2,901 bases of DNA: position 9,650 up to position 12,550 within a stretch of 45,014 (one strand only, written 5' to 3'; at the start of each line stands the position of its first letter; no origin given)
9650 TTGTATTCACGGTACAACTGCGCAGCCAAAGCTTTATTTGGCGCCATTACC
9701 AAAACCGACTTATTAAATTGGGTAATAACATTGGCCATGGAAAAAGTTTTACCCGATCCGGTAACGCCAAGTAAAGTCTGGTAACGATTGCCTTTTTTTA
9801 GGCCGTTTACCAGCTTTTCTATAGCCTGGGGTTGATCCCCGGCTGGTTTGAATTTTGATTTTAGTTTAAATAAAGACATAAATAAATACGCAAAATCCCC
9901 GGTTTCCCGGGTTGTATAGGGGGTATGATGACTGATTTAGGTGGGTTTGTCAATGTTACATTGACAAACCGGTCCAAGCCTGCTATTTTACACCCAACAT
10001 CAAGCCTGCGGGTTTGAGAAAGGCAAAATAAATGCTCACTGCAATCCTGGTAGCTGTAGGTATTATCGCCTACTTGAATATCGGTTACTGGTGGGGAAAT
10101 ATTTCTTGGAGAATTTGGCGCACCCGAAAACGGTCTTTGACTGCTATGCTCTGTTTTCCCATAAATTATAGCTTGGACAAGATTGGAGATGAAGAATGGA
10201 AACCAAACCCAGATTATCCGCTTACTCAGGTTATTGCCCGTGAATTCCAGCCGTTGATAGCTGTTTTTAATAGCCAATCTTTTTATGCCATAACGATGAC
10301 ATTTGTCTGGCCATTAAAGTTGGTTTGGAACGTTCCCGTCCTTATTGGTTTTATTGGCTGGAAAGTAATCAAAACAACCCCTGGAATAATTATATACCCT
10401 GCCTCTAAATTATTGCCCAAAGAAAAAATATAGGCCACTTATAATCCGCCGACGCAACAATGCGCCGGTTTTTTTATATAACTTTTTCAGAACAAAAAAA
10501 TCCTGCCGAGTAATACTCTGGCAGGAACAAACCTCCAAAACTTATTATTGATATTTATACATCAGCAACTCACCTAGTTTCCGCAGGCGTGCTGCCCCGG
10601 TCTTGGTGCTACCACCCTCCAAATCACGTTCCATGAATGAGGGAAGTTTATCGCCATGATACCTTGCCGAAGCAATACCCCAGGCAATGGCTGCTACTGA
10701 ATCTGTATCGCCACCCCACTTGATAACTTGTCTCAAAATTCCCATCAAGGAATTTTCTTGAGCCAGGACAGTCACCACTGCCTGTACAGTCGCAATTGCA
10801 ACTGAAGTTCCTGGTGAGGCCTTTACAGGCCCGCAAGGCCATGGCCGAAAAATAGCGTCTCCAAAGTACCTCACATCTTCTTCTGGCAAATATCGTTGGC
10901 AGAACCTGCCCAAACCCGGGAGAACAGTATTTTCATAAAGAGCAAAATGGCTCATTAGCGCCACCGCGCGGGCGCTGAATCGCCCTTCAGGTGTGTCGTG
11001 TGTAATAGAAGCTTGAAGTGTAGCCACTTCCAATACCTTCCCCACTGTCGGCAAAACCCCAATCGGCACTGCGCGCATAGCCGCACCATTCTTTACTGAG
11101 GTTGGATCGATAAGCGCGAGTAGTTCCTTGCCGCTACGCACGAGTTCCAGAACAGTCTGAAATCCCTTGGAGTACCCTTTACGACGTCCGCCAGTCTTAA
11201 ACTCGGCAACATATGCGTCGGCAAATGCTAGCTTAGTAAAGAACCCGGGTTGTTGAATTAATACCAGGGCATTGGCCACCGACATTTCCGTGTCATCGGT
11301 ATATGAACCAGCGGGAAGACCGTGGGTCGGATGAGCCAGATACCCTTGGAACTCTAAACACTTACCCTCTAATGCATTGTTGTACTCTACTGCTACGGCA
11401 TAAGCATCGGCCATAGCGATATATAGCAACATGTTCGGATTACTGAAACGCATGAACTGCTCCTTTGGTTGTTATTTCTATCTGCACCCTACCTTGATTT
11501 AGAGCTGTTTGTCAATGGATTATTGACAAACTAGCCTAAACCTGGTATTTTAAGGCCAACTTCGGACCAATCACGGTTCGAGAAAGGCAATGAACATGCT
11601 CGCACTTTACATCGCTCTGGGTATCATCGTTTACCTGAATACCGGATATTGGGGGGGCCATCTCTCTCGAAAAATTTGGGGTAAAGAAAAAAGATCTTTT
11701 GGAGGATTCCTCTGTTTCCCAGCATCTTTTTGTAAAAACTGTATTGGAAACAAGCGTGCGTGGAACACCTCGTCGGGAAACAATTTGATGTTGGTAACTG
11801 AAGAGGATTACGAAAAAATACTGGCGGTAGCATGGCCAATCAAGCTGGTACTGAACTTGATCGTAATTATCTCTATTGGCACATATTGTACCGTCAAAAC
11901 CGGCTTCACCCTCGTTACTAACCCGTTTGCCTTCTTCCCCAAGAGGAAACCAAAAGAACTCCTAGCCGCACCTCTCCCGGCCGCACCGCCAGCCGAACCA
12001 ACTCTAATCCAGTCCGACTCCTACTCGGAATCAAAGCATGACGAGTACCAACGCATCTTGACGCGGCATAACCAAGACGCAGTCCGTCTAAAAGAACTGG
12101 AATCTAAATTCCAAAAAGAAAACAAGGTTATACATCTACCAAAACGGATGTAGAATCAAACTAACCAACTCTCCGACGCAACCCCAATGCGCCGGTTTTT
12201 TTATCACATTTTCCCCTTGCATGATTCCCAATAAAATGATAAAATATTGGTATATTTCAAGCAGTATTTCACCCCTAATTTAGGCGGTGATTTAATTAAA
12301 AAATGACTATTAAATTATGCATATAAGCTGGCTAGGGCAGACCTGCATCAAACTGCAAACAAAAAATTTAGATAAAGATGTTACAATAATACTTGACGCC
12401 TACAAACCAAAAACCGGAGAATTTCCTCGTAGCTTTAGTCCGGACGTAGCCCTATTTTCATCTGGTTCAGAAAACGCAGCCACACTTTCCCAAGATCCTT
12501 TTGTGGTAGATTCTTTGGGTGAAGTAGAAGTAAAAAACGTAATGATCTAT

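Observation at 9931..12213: ADP-ribosylglycohydrolase gene bracketed by two paralogous membrane-protein cassettes that share a 25-bp palindrome, 5'UTR and terminator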

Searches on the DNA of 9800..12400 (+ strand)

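Call 17: search_rna_families(sources=[L001, L003, L002], threshold=evalue, max_evalue=1, show_alignments=2)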
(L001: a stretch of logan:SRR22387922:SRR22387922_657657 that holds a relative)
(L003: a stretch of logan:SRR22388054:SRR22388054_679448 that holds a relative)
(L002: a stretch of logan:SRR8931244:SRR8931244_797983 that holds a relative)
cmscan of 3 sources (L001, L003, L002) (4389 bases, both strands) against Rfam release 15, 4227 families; matches with E-value up to 1: 0.
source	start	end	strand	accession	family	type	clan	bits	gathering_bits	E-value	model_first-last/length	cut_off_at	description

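Call 85: search_dna_similar(query=L001:1119-1500:-, collection=phages, mode=distant, max_evalue=0.001)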
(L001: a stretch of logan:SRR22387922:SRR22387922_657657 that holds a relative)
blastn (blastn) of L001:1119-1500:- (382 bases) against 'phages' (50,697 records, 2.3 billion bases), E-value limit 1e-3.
No match.

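Call 89: search_rna_families(source=window, start=9800, end=12400, threshold=evalue, max_evalue=1)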
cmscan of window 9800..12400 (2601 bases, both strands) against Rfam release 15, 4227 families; matches with E-value up to 1: 1.
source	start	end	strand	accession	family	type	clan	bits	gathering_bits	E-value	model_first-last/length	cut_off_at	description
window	10275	10326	-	RF02050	STnc470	Gene; sRNA;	-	15.9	80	0.51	1-226/226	no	Salmonella enterica sRNA STnc470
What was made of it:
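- Tried and rejected: Riboswitch or known RNA in the leaders: no credible Rfam match at E<=1 in 9800-12400 (one chance-level hit, 15.9 bits against an 80-bit cut-off, call 89).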
